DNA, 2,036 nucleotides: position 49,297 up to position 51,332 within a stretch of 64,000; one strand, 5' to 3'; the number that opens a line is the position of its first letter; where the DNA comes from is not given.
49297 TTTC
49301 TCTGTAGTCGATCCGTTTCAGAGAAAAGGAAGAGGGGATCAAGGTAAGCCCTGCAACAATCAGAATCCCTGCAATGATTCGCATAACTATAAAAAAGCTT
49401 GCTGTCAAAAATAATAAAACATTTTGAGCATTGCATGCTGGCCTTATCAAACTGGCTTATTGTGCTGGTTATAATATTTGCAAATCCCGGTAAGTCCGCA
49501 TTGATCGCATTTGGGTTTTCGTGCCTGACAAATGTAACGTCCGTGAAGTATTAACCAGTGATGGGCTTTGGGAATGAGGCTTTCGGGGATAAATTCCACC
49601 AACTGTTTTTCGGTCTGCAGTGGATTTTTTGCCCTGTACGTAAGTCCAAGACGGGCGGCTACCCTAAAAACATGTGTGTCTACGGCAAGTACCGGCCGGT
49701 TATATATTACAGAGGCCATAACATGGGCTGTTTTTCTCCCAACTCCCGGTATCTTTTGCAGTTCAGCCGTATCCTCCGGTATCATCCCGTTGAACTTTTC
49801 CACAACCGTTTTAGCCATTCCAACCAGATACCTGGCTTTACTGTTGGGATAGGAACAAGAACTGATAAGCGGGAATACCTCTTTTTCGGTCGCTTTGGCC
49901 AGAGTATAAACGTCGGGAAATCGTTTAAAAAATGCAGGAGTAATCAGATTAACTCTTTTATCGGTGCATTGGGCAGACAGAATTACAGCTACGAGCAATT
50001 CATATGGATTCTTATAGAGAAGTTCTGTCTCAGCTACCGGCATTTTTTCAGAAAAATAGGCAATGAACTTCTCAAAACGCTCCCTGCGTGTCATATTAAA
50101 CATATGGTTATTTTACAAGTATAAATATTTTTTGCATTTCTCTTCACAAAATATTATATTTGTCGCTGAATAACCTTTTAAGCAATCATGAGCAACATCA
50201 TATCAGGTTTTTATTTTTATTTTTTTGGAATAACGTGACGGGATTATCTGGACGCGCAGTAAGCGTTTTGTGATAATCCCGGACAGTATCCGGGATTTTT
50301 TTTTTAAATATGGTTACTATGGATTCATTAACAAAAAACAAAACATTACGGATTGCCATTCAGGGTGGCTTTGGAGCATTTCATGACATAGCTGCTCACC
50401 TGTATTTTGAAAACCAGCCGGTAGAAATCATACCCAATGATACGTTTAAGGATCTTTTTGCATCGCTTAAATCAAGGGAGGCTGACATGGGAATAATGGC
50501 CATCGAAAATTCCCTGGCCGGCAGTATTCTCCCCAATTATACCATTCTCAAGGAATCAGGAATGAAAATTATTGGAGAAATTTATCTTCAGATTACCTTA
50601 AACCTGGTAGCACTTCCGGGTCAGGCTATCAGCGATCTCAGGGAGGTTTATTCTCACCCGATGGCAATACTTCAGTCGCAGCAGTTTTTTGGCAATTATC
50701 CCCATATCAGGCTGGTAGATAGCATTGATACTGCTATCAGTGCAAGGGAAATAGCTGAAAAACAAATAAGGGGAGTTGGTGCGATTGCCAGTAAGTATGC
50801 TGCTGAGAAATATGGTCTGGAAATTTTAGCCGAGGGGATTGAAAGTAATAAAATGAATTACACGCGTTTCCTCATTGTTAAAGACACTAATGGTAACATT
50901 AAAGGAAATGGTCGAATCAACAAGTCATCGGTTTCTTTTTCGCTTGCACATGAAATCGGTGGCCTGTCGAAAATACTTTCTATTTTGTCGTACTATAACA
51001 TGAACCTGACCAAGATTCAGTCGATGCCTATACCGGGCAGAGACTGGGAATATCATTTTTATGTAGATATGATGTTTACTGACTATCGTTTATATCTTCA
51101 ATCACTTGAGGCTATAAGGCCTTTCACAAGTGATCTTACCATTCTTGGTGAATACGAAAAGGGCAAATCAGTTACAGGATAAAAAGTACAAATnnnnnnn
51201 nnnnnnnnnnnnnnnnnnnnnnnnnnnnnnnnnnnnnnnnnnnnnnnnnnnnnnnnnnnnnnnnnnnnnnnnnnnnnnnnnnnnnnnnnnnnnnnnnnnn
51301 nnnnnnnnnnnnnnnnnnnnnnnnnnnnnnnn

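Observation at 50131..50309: Aromatic-codon leader peptide with overlapping antiterminator/terminator hairpins upstream of a six-gene Phe/Tyr operon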

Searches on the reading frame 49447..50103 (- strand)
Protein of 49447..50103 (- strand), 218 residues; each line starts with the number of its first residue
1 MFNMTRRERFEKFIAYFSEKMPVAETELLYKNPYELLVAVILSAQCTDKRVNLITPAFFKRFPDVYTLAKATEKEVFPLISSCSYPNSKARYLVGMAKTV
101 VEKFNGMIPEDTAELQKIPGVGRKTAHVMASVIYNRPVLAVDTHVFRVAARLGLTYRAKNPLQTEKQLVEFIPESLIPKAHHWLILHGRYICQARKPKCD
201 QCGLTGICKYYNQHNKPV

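Call 6: search_protein_families(library=ncbifam, proteins=[window:49447-50103:-])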
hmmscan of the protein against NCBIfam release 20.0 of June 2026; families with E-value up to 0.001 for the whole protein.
window:49447-50103:- (218 aa): 6 families
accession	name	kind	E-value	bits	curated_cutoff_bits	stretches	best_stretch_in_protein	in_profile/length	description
TIGR01083.1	nth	equivalog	1.9e-66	223.4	211.7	1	9-199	3-192/192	endonuclease III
NF007978.0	PRK10702.1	equivalog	8.5e-46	156.2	405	1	13-212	9-207/211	endonuclease III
TIGR01084.1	mutY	equivalog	5.5e-31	108.1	286.5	1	31-215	26-213/277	A/G-specific adenine glycosylase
NF053634.1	MonDNAglycDR2438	equivalog_domain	9e-20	71.2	400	1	32-216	19-212/219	monofunctional DNA glycosylase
NF008132.0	PRK10880.1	equivalog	3.9e-19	68.9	427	1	30-214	28-215/351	A/G-specific adenine glycosylase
NF010488.0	PRK13910.1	equivalog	3.7e-12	46.2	471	1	52-216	13-175/290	adenine-specific DNA glycosylase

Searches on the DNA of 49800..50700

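Call 3: search_rna_families(source=window, start=49800, end=50700, threshold=evalue, max_evalue=10, show_alignments=3)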
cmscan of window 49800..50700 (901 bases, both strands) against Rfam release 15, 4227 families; matches with E-value up to 10: 7.
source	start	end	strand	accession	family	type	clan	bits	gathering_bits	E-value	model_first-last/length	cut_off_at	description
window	50189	50311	+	RF00121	MicC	Gene; sRNA;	-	19.4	90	4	1-123/123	no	MicC RNA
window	50224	50309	+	RF02860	Arrc14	Gene; sRNA;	-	19.3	99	3.7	1-167/167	no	Actinobacillus sRNA 14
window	50045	50151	-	RF04174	MIR4208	Gene; miRNA;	-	18.2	140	6.8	42-148/191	no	MIR4208 microRNA precursor family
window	50542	50576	+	RF01102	PK1-TEV_CVMV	Cis-reg; leader;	-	18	40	6.3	1-37/37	no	5'-leader pseudoknot of TEV/CVMV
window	49999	50074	-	RF02849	Ysr197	Gene; sRNA;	-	16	167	0.22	1-254/254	no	Yersinia sRNA 197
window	50247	50304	+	RF02837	anti-hemB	Gene; sRNA;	-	15.8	49.5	0.75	1-81/81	no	Burkholderia RNA 7 (anti-hemB)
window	49958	50018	-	RF02081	STnc550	Gene; sRNA;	-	11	48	5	1-388/388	no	Enterobacterial sRNA STnc550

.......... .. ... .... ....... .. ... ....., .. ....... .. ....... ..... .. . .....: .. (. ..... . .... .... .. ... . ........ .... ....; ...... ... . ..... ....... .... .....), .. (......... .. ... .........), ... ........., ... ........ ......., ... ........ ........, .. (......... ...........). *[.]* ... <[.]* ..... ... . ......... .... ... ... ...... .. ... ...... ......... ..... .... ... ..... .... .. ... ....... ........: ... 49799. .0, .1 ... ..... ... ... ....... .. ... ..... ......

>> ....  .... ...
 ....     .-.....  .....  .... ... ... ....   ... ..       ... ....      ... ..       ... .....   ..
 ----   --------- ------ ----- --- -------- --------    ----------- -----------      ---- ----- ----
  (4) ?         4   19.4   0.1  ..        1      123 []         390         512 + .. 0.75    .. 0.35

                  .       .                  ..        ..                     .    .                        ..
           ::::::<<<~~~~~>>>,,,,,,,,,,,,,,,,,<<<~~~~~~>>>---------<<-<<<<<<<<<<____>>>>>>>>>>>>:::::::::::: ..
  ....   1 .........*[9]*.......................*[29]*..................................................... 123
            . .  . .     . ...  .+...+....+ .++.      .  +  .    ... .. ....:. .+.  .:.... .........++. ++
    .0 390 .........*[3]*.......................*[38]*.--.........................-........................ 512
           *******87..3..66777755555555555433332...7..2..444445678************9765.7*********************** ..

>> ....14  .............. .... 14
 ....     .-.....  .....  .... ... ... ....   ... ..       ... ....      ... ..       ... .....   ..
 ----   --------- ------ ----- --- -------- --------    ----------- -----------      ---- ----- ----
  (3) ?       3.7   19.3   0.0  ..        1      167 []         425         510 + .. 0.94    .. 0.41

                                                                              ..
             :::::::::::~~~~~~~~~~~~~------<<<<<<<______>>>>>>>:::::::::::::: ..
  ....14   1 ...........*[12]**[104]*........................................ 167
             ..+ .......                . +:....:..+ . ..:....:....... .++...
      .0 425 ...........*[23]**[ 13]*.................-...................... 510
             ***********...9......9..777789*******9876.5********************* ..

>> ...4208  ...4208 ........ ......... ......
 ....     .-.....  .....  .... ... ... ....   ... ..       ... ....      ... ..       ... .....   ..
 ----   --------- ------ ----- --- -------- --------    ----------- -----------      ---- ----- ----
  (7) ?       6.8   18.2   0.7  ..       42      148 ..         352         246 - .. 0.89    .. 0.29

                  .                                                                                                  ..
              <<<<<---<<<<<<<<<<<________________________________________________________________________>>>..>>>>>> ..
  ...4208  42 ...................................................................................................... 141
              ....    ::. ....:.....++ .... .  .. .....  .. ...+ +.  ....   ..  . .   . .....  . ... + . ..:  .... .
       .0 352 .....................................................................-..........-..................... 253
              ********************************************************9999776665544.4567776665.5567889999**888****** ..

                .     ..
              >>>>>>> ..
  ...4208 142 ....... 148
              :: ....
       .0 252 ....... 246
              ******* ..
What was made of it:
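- Closest known: Bacteroid-trp motif. Different: The window element does not match the model, even at E<=10 (call 3).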

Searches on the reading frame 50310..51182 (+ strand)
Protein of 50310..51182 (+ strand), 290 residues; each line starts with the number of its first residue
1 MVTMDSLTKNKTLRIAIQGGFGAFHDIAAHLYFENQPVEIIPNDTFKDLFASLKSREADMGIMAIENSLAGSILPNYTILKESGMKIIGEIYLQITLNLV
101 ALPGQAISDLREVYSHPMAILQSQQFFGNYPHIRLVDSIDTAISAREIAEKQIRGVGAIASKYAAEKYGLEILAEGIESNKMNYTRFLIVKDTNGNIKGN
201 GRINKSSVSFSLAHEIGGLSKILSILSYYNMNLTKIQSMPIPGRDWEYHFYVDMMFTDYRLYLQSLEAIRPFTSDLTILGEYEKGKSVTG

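Call 6: search_protein_families(library=ncbifam, proteins=[window:50310-51182:+])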
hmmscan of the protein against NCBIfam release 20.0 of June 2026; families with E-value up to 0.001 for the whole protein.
window:50310-51182:+ (290 aa): 4 families
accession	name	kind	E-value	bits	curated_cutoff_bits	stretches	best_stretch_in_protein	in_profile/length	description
NF008865.0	PRK11898.1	equivalog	9.7e-53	179.1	219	1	14-283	3-277/284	prephenate dehydratase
NF008866.0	PRK11899.1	equivalog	2.2e-50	171.5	359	1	10-285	3-276/283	prephenate dehydratase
NF007910.0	PRK10622.1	equivalog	1.5e-35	122.8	577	1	8-284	99-377/386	bifunctional chorismate mutase/prephenate dehydratase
TIGR01268.1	Phe4hydrox_tetr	equivalog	0.0001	21.2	704.8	1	201-262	12-73/436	phenylalanine 4-monooxygenase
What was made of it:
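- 50319..51182 (+): pheA (prephenate dehydratase), first gene controlled. The ORF opens at ATG 50310, but 50319 is the likely start. NCBIfam hit in call 6.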

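Call 8: find_homologous_proteins(query=window:50310-51182:+)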
Query window:50310-51182:+ (290 aa): 6791 proteins with E <= 0.001 among 8000 candidates; the best 120 are listed.
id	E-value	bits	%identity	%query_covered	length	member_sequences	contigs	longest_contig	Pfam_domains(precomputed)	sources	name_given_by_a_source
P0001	2.0e-177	606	96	99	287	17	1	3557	PF00800.24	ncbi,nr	ncbi:MAG: prephenate dehydratase [Bacteroidales bacterium]|nr:prephenate dehydratase [Bacteroidales 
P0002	4.5e-142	490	78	96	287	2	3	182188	PF00800.24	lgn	-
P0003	8.1e-142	490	79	96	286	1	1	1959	PF00800.24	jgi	jgi:prephenate dehydratase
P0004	1.6e-140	485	77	98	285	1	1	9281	PF00800.24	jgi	jgi:prephenate dehydratase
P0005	6.9e-139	480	76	99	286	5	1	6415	PF00800.24,PF01842.32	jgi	jgi:prephenate dehydratase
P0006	3.7e-128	445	72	97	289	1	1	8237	PF00800.24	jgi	jgi:prephenate dehydratase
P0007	1.9e-127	442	71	97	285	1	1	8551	PF00800.24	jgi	jgi:prephenate dehydratase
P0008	5.6e-127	441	71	97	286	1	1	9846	PF00800.24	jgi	jgi:prephenate dehydratase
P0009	6.8e-126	437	68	98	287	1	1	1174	PF00800.24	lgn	-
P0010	8.2e-126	437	71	97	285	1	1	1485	PF00800.24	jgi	jgi:prephenate dehydratase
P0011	2.4e-125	436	70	98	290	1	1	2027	PF00800.24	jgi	jgi:prephenate dehydratase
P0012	5.1e-125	434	70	97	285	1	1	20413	PF00800.24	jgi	jgi:prephenate dehydratase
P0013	1.3e-124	433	70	97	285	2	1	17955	PF00800.24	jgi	jgi:prephenate dehydratase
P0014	1.6e-124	433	69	97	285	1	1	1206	PF00800.24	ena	-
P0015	2.1e-124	432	68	98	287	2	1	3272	PF00800.24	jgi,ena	-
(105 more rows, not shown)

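Call 10: find_related_loci(query=A1, collection=genome_contigs, flank=3000)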
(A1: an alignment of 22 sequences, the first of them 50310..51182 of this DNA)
Query A1 (290 aa) in genome_contigs; peptide patterns used: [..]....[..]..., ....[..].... (x = any residue, [..] = any of these).
599 stretches matched a pattern (row limit reached: there are more); 565 encode a relative of the query (tblastn E <= 1e-3); the best 80 are kept; 80 distinct loci.
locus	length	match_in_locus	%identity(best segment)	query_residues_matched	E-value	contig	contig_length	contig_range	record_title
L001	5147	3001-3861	68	2-288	6e-132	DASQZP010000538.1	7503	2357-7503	MAG TPA_asm: Bacteroidales bacterium isolate SMAG_U11095 k141_256529, whole genome shotgun sequence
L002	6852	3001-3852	69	5-288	6e-131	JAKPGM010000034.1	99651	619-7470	MAG: Bacteroidota bacterium isolate JPMR_metabat.90 k141_895261, whole genome shotgun sequence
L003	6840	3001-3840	66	9-288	1e-128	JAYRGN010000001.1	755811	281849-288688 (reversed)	MAG: Bacteroidales bacterium isolate SZ_szas22bin.17 NODE_1_length_755811_cov_136.51, whole genome shotgun sequence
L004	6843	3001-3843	68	8-288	1e-128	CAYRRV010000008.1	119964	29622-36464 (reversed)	MAG TPA_asm: uncultured Bacteroidales bacterium isolate SRP252850_co1_125 genome assembly, contig: NODE_95_length_119964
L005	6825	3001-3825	67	14-288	4e-128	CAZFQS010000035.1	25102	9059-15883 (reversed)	MAG TPA_asm: uncultured Bacteroidales bacterium isolate binchicken_co100_434 genome assembly, contig: NODE_2947_length_2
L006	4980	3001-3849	68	8-288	3e-128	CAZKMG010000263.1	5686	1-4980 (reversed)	MAG TPA_asm: uncultured Bacteroidaceae bacterium isolate binchicken_co129_645 genome assembly, contig: NODE_49720_length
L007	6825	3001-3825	68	14-288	9e-128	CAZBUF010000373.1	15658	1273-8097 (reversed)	MAG TPA_asm: uncultured Bacteroidales bacterium isolate SRP185410_co1_447 genome assembly, contig: k141_959785, whole ge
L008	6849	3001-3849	66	4-288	9e-128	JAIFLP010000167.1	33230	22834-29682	MAG: Bacteroidetes bacterium isolate bin_207 scaffold_1405, whole genome shotgun sequence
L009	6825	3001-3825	69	14-288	2e-127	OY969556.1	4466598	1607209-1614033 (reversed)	MAG: uncultured Bacteroidetes bacterium isolate MFD09286.bin.c.1 genome assembly, chromosome: 1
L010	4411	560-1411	66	4-288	2e-127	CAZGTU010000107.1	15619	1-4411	MAG TPA_asm: uncultured Bacteroidaceae bacterium isolate SRP332253_co1_94 genome assembly, contig: NODE_6300_length_1561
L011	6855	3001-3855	66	4-288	4e-127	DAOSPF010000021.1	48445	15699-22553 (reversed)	MAG TPA_asm: Bacteroidales bacterium isolate AMR_MDS_2326 NODE_789_length_48445_cov_7.385927, whole genome shotgun seque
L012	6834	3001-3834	69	10-288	3e-127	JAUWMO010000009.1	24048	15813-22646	MAG: Bacteroidota bacterium isolate CSMAG_2400 CSMAG_2400_k141_1216797_length_24048_cov_6.0000, whole genome shotgun seq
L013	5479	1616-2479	66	2-288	6e-127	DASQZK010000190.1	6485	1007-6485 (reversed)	MAG TPA_asm: Bacteroidales bacterium isolate SMAG_U11090 k141_208011, whole genome shotgun sequence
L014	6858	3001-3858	65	3-288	1e-126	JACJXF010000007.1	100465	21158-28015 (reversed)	MAG: Bacteroidales bacterium isolate HK-STAS-BACT-5 HK-STAS-BACT-5_7, whole genome shotgun sequence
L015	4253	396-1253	65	2-288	8e-127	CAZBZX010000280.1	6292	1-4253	MAG TPA_asm: uncultured Bacteroidales bacterium isolate binchicken_co129_655 genome assembly, contig: NODE_42730_length_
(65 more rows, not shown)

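Call 28: find_encoding_contigs(protein=P0001, flank=3000, max_places=3)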
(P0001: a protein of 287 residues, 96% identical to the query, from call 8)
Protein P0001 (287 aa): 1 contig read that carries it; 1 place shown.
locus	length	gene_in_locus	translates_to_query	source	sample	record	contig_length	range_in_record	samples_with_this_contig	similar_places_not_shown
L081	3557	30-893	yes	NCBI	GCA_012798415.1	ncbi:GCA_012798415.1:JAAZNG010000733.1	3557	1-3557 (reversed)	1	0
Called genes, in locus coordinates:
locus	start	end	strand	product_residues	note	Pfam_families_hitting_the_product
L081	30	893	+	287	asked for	PF00800:PDT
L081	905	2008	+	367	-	PF00793:DAHP_synth_1, PF01817:CM_2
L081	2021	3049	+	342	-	PF01761:DHQ_synthase, PF24621:DHQS_C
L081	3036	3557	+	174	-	PF01487:DHquinase_I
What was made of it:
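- Tried and rejected: P0001 has only 29 nt upstream on its contig (call 28).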

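Call 29: find_encoding_contigs(protein=P0002, flank=8000, max_places=3)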
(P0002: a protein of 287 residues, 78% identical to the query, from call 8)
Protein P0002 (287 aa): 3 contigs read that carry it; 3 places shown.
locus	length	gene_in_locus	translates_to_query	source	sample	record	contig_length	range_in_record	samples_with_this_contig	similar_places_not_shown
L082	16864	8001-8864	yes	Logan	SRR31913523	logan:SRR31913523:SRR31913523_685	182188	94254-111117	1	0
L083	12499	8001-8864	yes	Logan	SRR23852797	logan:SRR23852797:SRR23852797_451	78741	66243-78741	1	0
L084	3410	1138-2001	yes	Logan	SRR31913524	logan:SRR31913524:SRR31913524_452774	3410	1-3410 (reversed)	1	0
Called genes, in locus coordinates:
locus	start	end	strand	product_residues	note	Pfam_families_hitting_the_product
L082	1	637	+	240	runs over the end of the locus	PF20260:PUA_4, PF04452:Methyltrans_RNA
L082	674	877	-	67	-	-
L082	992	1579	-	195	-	PF07638:Sigma70_ECF (weak), PF04542:Sigma70_r2, PF04545:Sigma70_r4, PF08281:Sigma70_r4_2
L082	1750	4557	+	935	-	PF00005:ABC_tran (faint), PF02463:SMC_N (faint), PF13191:AAA_16 (faint), PF13555:AAA_29 (faint), PF20703:nSTAND1 (faint), PF13304:AAA_21 (faint), PF17760:UvrA_inter, PF17755:UvrA_DNA-bind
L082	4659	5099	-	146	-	-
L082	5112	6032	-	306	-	-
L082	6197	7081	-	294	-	-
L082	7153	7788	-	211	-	PF00730:HhH-GPD, PF00633:HHH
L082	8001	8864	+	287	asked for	PF00800:PDT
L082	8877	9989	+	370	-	PF00793:DAHP_synth_1, PF01817:CM_2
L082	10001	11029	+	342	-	PF01761:DHQ_synthase, PF24621:DHQS_C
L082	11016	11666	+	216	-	PF01487:DHquinase_I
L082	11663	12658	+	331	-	PF01264:Chorismate_synt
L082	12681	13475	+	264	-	PF02153:PDH_N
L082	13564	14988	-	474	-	PF16410:DUF5018, PF28492:Beta_helix_4, PF13229:Beta_helix (faint)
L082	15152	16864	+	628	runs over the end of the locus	PF13424:TPR_12 (faint), PF07719:TPR_2 (faint), PF07730:HisKA_3, PF02518:HATPase_c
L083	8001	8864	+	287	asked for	PF00800:PDT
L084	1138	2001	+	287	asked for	PF00800:PDT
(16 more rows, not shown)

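Call 31: find_encoding_contigs(protein=P0004, flank=6000, max_places=2)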
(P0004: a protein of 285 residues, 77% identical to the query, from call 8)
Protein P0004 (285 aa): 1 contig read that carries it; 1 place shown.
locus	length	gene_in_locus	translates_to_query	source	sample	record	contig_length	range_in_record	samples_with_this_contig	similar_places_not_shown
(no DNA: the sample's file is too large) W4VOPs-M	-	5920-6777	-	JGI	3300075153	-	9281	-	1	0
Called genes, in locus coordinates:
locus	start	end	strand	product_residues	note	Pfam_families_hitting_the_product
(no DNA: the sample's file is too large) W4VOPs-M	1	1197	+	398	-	?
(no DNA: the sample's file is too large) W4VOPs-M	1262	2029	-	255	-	PF13852:DUF4197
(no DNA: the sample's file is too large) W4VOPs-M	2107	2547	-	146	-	-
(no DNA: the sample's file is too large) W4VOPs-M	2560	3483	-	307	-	-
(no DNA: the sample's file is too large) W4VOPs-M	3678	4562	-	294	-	-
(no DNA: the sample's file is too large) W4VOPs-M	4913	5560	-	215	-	PF00730:HhH-GPD, PF00633:HHH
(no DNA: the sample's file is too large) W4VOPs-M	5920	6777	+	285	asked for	PF00800:PDT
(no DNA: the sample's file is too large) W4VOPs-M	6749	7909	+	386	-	PF00793:DAHP_synth_1, PF01817:CM_2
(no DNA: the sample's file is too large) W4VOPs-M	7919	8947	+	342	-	PF01761:DHQ_synthase, PF24621:DHQS_C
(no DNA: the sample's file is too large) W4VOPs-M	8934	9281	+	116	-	?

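Call 32: find_encoding_contigs(protein=P0005, flank=6000, max_places=2)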
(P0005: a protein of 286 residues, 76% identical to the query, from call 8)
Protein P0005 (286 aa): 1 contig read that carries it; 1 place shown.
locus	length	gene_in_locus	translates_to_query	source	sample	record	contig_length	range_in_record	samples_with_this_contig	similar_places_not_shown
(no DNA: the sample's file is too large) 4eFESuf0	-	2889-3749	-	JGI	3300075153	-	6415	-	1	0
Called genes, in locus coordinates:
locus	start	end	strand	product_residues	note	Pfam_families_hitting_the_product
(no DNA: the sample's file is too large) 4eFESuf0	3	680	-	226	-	?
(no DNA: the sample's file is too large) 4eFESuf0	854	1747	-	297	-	-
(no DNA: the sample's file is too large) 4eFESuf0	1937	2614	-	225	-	PF00730:HhH-GPD, PF00633:HHH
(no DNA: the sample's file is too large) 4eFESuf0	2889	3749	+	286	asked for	PF00800:PDT, PF01842:ACT (faint)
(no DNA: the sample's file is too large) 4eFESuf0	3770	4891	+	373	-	PF00793:DAHP_synth_1, PF01817:CM_2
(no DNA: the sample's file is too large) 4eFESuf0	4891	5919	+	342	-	PF01761:DHQ_synthase, PF24621:DHQS_C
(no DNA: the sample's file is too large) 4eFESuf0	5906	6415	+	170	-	?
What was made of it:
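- Tried and rejected: P0004 and P0005 have no DNA available (calls 31, 32).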

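Call 33: find_encoding_contigs(protein=P0006, flank=6000, max_places=2)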
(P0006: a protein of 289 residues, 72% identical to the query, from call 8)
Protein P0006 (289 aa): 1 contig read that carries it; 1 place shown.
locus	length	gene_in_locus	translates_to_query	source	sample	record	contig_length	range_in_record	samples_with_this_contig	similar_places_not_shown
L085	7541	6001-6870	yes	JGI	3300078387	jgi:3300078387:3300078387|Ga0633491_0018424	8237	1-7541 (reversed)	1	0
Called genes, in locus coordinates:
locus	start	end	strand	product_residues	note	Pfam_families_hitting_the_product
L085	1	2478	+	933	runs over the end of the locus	PF00005:ABC_tran (faint), PF02463:SMC_N (faint), PF13191:AAA_16 (faint), PF13555:AAA_29 (faint), PF20703:nSTAND1 (faint), PF13304:AAA_21 (faint), PF17760:UvrA_inter, PF17755:UvrA_DNA-bind, +1 more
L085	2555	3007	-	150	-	-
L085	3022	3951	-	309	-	-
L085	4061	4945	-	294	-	-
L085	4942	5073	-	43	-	-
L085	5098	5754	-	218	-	PF00730:HhH-GPD, PF00633:HHH (weak)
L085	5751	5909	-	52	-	-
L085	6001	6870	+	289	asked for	PF00800:PDT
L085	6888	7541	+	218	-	?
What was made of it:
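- Tried and rejected: L085 (P0006, 72% identical PheA; call 33) was fetched, but its upstream region was not examined.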
